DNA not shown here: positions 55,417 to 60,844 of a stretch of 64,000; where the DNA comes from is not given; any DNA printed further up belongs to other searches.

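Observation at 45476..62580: ECF-sigma-gated SusC/D locus whose cargo contains no recognisable glycoside hydrolase or polysaccharide lyase family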

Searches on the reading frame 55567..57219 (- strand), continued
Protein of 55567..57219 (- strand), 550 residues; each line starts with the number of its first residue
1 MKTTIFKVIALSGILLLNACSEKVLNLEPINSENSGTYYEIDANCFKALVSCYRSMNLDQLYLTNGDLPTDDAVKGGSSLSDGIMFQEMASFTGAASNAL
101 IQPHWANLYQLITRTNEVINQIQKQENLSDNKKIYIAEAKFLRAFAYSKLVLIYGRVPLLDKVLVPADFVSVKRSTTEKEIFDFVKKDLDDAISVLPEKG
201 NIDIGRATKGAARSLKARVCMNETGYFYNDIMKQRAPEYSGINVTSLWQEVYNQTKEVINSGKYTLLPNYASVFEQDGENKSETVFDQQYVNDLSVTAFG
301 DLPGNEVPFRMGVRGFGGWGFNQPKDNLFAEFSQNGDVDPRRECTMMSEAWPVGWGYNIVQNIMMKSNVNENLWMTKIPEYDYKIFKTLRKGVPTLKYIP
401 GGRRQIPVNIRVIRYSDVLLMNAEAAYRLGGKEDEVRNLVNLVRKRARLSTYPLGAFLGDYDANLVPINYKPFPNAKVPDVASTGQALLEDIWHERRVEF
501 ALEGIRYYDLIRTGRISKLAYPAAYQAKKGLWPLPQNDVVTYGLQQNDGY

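Call 84: find_encoding_contigs(protein=P0245, flank=10000, max_places=2)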
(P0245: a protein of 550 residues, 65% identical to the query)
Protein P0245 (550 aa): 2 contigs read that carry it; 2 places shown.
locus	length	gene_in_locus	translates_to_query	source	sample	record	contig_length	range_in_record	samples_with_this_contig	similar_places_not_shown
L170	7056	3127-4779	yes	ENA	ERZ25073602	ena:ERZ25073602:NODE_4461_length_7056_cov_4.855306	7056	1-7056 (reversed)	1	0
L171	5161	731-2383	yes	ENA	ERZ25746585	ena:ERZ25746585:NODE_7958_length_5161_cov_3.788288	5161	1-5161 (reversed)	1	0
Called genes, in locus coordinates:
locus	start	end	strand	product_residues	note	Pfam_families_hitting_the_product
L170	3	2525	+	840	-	?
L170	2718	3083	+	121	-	-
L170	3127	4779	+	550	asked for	PF14322:SusD-like_3, PF12771:SusD-like_2 (weak), PF07980:SusD_RagB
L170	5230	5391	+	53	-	-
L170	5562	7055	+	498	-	?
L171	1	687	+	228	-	?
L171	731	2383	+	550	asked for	PF14322:SusD-like_3, PF12771:SusD-like_2 (weak), PF07980:SusD_RagB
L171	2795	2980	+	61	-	-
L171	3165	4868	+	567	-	PF02638:GHL10 (faint)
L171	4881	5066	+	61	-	-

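Call 85: find_encoding_contigs(protein=P0249, flank=10000, max_places=1)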
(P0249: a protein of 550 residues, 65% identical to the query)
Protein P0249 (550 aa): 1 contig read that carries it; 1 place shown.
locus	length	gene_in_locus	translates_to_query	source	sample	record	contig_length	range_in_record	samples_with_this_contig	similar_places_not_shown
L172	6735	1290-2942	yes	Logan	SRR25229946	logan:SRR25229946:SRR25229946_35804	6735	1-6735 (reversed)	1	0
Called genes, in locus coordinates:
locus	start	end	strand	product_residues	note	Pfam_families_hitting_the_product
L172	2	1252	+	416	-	?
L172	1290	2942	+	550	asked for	PF14322:SusD-like_3, PF12771:SusD-like_2 (weak), PF07980:SusD_RagB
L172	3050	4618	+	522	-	PF00884:Sulfatase, PF01663:Phosphodiest (faint), PF16347:SGSH_C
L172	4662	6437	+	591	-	PF00884:Sulfatase, PF16347:SGSH_C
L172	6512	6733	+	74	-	?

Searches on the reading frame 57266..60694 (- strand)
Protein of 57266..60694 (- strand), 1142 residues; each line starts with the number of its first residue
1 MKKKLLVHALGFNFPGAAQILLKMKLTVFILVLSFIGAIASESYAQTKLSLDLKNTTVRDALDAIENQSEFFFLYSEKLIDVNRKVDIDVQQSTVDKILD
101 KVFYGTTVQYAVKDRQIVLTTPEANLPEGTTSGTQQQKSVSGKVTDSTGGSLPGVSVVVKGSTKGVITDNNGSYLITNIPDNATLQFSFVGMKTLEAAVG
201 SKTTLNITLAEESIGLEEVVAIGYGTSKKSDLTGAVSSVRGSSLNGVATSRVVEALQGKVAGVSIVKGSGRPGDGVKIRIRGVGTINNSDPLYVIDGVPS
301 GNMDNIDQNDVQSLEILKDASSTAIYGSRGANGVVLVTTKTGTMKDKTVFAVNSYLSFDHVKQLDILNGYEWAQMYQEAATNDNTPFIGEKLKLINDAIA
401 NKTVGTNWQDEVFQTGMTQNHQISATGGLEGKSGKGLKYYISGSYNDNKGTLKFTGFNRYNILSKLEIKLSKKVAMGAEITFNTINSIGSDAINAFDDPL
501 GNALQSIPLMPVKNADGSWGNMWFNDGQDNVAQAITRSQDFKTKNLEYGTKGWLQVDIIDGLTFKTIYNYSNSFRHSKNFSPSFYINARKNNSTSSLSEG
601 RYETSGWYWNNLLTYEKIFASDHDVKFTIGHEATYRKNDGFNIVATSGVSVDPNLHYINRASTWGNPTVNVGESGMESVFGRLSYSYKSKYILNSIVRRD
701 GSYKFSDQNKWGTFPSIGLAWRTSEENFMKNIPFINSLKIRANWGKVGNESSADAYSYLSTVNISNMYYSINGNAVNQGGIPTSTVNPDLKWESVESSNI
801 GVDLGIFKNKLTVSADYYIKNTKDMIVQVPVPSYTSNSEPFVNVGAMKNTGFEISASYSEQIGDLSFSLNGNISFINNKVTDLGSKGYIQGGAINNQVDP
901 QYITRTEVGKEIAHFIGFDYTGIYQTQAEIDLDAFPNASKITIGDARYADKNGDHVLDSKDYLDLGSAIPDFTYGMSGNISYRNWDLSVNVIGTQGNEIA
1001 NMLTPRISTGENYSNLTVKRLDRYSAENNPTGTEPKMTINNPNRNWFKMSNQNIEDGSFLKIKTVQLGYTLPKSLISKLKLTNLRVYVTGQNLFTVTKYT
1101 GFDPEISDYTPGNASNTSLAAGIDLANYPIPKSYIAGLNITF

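Call 4: search_protein_families(library=pfam, proteins=[window:57266-60694:-], max_evalue=0.01)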
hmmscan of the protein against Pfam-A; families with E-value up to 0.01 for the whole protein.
window:57266-60694:- (1142 aa): 4 families
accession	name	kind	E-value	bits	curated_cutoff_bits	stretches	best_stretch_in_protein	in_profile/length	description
PF13715.12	CarbopepD_reg_2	-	1.2e-18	67.3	32.2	1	140-220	1-87/88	CarboxypepD_reg-like domain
PF07715.20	Plug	-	4.6e-16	59.7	23.9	1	229-334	2-107/107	TonB-dependent Receptor Plug Domain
PF13620.12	CarboxypepD_reg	-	3.6e-12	46.9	32.3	1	139-209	1-81/82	Carboxypeptidase regulatory-like domain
PF07660.19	STN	-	4.4e-11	42.8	28.4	1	73-121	3-51/52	Secretin and TonB N terminus short domain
